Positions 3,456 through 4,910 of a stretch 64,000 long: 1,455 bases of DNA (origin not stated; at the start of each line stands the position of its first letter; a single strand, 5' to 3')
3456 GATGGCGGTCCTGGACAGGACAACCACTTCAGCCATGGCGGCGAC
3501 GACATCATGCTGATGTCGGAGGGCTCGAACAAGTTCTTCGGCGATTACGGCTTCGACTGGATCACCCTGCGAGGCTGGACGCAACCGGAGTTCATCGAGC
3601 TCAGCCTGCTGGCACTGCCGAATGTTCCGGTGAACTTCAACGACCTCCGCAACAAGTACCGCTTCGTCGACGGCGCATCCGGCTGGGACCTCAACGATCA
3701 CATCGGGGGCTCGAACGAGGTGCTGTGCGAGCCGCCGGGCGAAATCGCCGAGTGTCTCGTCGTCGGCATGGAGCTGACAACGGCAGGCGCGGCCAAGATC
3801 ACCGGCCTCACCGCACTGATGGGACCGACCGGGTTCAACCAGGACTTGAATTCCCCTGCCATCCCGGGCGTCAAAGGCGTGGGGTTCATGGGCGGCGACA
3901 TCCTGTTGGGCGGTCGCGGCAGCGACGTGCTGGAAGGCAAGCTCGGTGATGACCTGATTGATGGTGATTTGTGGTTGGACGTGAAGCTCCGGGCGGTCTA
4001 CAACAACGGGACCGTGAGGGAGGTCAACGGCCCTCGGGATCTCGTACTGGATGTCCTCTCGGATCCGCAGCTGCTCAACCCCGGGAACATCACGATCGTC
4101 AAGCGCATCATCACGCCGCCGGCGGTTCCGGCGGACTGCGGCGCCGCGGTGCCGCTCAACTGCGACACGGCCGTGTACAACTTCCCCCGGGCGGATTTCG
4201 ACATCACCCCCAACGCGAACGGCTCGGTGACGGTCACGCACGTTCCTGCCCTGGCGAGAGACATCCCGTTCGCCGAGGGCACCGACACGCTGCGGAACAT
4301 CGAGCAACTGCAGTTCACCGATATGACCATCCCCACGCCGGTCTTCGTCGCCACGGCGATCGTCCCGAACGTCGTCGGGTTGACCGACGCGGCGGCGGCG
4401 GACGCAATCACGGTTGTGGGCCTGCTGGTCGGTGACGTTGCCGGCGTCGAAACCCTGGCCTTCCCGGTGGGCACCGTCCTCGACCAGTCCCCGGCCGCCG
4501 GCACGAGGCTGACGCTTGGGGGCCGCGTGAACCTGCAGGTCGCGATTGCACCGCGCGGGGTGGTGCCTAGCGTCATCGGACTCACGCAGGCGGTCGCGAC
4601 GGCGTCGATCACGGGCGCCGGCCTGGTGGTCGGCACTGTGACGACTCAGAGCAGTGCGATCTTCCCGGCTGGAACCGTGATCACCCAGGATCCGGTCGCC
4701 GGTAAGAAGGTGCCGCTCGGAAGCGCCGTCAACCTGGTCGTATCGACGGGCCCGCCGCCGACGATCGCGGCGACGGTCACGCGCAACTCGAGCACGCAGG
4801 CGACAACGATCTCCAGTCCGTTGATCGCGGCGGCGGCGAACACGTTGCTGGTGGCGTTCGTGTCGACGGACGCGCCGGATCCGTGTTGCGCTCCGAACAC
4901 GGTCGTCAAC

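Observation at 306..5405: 1699-aa Sec-secreted haem peroxidase fused to RTX repeats, two PASTA-like domains and an unknown C-terminal domain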

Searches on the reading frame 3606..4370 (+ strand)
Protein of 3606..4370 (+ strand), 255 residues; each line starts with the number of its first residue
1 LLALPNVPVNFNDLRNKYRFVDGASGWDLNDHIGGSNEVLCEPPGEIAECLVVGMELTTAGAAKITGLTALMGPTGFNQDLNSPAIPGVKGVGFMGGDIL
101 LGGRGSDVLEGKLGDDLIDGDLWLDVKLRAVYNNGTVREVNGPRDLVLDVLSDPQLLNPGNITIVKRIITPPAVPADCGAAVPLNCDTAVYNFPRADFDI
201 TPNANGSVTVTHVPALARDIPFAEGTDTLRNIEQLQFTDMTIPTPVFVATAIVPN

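Call 8: search_protein_families(library=pfam, proteins=[window:3606-4370:+], max_evalue=10)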
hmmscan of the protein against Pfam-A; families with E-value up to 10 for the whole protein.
window:3606-4370:+ (255 aa): 1 family
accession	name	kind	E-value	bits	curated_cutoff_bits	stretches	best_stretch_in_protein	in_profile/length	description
PF00353.25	HemolysinCabind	-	0.0016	18.8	23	1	93-121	2-30/36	RTX calcium-binding nonapeptide repeat (4 copies)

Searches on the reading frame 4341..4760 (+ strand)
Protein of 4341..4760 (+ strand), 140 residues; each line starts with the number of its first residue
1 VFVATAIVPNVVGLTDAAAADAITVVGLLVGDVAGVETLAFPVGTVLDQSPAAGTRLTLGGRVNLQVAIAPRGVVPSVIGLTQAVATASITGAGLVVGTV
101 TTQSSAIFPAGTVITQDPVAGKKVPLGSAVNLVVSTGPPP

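Call 8: search_protein_families(library=pfam, proteins=[window:4341-4760:+], max_evalue=10)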
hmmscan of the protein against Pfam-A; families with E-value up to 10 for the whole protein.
window:4341-4760:+ (140 aa): 2 families
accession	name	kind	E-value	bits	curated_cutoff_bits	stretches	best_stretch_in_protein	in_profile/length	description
PF03793.24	PASTA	-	5.8e-22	77.9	23.2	2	74-136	2-64/64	PASTA domain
PF07322.17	Seadorna_Vp10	-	0.032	14.4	28.7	1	65-103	52-92/202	Seadornavirus Vp10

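Call 70: find_homologous_proteins(query=window:4341-4757:+, max_evalue=0.00001)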
Query window:4341-4757:+ (139 aa): 114 proteins with E <= 0.00001 among 705 candidates.
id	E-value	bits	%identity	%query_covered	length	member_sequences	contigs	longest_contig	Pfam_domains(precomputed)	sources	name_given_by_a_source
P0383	1.7e-43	166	60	94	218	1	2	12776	PF22962.4,PF03793.25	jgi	jgi:beta-lactam-binding protein with PASTA domain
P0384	7.2e-39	151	54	95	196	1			PF03793.25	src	-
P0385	1.8e-30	124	60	66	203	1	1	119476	PF03793.25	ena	-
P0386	3.8e-30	123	55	94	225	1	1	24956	PF03793.25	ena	-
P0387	7.0e-30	122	56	96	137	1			PF03793.25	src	-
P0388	9.9e-29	118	48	91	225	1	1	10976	PF00404.25,PF03793.25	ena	-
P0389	1.0e-27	115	58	76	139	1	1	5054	PF03793.25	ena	-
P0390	1.7e-27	114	53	84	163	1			PF03793.25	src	-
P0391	5.7e-27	112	54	84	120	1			PF03793.25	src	-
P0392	5.9e-27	112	83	33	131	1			PF03793.25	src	-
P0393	1.9e-26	111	49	94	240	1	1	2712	PF03793.25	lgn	-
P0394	1.9e-26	111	49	78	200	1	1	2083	PF03793.25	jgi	jgi:beta-lactam-binding protein with PASTA domain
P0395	6.5e-26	109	51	95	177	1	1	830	PF03793.25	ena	-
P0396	2.5e-25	107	50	81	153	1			PF03793.25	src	-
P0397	2.6e-25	107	59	67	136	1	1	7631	PF03793.25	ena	-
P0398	4.5e-25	106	53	91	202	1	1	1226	PF03793.25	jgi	jgi:beta-lactam-binding protein with PASTA domain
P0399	6.4e-25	106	48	93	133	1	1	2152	PF03793.25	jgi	jgi:beta-lactam-binding protein with PASTA domain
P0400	9.6e-25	105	54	83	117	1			PF03793.25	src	-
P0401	3.0e-24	104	53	96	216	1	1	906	PF03793.25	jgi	jgi:beta-lactam-binding protein with PASTA domain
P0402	3.9e-24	103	50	91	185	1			PF03793.25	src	-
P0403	8.5e-24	102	55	94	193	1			PF03793.25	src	-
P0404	9.0e-24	102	49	96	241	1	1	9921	PF03793.25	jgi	jgi:hypothetical protein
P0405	2.6e-23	101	53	81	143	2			PF03793.25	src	-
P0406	3.1e-23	100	47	93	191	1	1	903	PF00404.25,PF03793.25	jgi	jgi:beta-lactam-binding protein with PASTA domain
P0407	3.3e-23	100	49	93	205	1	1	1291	PF03793.25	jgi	jgi:beta-lactam-binding protein with PASTA domain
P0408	5.7e-23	99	53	94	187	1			PF03793.25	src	-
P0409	3.1e-22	97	53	94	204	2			PF03793.25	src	-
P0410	8.7e-22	96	50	78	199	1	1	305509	PF03793.25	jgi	jgi:beta-lactam-binding protein with PASTA domain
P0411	1.1e-21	95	58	71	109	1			PF03793.25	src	-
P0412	2.9e-21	94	50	75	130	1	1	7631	PF03793.25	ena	-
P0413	4.4e-21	93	51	95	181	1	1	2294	PF03793.25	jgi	jgi:beta-lactam-binding protein with PASTA domain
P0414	1.5e-20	92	41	94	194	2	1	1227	PF03793.25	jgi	jgi:serine/threonine-protein kinase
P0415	5.5e-20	90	43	81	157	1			PF03793.25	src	-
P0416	6.2e-20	90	43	94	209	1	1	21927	PF03793.25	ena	-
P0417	1.1e-19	89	42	94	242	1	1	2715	PF03793.25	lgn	-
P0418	3.0e-19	87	61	68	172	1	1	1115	PF03793.25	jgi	jgi:hypothetical protein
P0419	8.4e-19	86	50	94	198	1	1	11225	PF03793.25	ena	-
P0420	1.2e-18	86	50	92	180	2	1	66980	PF03793.25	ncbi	ncbi:MAG: PASTA domain-containing protein, partial [Steroidobacteraceae bacterium]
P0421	1.5e-18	85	49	70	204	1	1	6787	PF03793.25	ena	-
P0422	4.4e-18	84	41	95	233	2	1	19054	PF03793.25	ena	-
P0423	1.8e-17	82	54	68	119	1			PF03793.25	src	-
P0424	7.8e-17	80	43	91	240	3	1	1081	PF03793.25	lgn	-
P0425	8.0e-17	80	57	70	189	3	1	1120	PF17963.8,PF03793.25,PF05345.19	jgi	jgi:beta-lactam-binding protein with PASTA domain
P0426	1.1e-16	79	59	68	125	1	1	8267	PF03793.25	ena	-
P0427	1.9e-16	78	48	83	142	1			PF03793.25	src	-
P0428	2.0e-16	78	50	95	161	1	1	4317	PF03793.25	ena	-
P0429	3.3e-16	78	57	63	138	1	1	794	PF03793.25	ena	-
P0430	6.5e-16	77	40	91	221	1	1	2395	PF03793.25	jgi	jgi:eukaryotic-like serine/threonine-protein kinase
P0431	6.7e-16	77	62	58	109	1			PF03793.25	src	-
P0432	7.2e-16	77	73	46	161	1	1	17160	PF03793.25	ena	-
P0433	1.7e-15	75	64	62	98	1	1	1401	PF03793.25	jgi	jgi:beta-lactam-binding protein with PASTA domain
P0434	2.2e-15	75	69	50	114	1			PF03793.25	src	-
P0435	2.4e-15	75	57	68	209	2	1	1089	PF03793.25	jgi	jgi:beta-lactam-binding protein with PASTA domain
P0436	5.7e-15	74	53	70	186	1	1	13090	PF03793.25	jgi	jgi:hypothetical protein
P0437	1.2e-14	73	63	58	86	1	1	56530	PF03793.25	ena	-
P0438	1.2e-14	73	56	67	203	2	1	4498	PF03793.25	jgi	jgi:hypothetical protein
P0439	1.2e-14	73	44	94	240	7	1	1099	PF03793.25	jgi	jgi:serine/threonine-protein kinase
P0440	1.8e-14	72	45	91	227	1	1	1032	PF02492.26,PF03793.25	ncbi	-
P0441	2.2e-14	72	61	60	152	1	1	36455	PF03793.25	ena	-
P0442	2.5e-14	72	52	42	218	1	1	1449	PF03793.25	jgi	jgi:serine/threonine-protein kinase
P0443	2.5e-14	72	55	67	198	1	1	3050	PF03793.25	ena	-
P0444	4.8e-14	71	40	94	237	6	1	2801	PF03793.25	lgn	-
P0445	1.6e-13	69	68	45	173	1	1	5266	PF03793.25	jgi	jgi:hypothetical protein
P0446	1.9e-13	69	67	47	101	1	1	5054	PF03793.25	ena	-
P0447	2.0e-13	69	68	45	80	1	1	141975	PF03793.25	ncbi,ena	-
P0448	5.6e-13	67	56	56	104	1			PF03793.25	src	-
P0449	6.3e-13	67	55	69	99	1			PF03793.25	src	-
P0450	1.0e-12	66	67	46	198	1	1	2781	PF03793.25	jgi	jgi:hypothetical protein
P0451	1.9e-12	65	58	50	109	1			PF03793.25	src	-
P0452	2.2e-12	65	56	58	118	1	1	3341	PF03793.25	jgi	jgi:beta-lactam-binding protein with PASTA domain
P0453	3.6e-12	65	39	70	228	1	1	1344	PF03793.25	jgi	jgi:serine/threonine-protein kinase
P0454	4.7e-12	64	65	49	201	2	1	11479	PF00404.25,PF03793.25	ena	-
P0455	5.3e-12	64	67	46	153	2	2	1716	PF03793.25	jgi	jgi:hypothetical protein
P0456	9.0e-12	63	46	69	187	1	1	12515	PF03793.25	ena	-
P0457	1.1e-11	63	63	46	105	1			PF03793.25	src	-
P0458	1.2e-11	63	60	55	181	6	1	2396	PF03793.25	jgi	-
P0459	1.4e-11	63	66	46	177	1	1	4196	PF03793.25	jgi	jgi:hypothetical protein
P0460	2.3e-11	62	52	56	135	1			PF03793.25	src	-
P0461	2.8e-11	62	62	30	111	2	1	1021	PF03793.25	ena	-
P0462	3.0e-11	62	40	92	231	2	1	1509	PF03793.25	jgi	jgi:serine/threonine-protein kinase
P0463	3.6e-11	61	59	56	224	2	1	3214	PF03793.25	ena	-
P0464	4.3e-11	61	58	46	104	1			PF03793.25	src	-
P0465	6.6e-11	61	63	43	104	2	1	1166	PF03793.25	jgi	-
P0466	6.8e-11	60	62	38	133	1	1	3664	PF03793.25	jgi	jgi:hypothetical protein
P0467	1.9e-10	59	69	45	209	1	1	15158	PF03793.25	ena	-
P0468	2.2e-10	59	46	70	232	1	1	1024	PF13405.13,PF13499.13,PF03793.25,PF13202.13,PF00036.39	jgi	jgi:hypothetical protein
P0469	2.3e-10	59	66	32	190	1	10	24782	PF03793.25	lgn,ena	-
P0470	2.3e-10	59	62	45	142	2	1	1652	PF03793.25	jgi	-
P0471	5.7e-10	57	63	45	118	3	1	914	PF03793.25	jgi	jgi:YVTN family beta-propeller protein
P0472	1.1e-9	57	37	92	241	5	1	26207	PF03793.25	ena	-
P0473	1.2e-9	56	63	47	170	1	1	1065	PF03793.25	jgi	jgi:serine/threonine-protein kinase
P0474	2.2e-9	56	47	62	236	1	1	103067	PF22352.3,PF03793.25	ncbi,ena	-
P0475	3.4e-9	55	50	46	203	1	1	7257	PF03793.25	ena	-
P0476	5.1e-9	54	58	46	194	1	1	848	PF03793.25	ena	-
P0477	6.3e-9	54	60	45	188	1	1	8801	PF03793.25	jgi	jgi:serine/threonine-protein kinase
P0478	1.1e-8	53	60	45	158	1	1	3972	PF03793.25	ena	-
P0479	1.2e-8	53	34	87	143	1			PF03793.25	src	-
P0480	2.5e-8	52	48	42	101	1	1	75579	PF03793.25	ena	-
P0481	4.8e-8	51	64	32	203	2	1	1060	PF03793.25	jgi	jgi:hypothetical protein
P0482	6.0e-8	51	37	69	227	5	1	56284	PF03793.25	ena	-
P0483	6.5e-8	51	53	31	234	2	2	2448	PF18998.7,PF03793.25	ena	-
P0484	6.7e-8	51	60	43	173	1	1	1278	PF18998.7,PF03793.25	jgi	jgi:hypothetical protein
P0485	1.0e-7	50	40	91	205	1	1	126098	PF03793.25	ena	-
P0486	1.0e-7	50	46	59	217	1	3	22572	PF03793.25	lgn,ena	-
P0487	1.1e-7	50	54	44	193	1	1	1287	PF03793.25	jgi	jgi:hypothetical protein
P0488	1.1e-7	50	38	91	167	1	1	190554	PF03793.25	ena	-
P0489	2.0e-7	49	57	45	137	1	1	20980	PF03793.25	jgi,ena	jgi:hypothetical protein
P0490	3.0e-7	49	40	68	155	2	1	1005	PF03793.25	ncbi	ncbi:MAG: PASTA domain-containing protein, partial [Actinomycetes bacterium]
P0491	9.2e-7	47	55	21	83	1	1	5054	PF03793.25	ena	-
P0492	1.2e-6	47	49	47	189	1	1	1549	PF13405.13,PF13499.13,PF13833.13,PF03793.25,PF13202.13,PF00036.39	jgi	jgi:beta-lactam-binding protein with PASTA domain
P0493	2.4e-6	46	36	98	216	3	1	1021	PF03793.25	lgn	-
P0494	2.6e-6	46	71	35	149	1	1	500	PF03793.25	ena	-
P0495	4.5e-6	45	63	37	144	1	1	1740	PF03793.25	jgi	jgi:hypothetical protein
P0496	9.6e-6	44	52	36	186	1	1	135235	PF03793.25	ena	-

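Call 82: search_protein_families(library=phrogs, proteins=[window:4341-4757:+], max_evalue=1)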
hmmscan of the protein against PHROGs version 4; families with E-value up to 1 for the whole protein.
window:4341-4757:+ (139 aa): 0 families
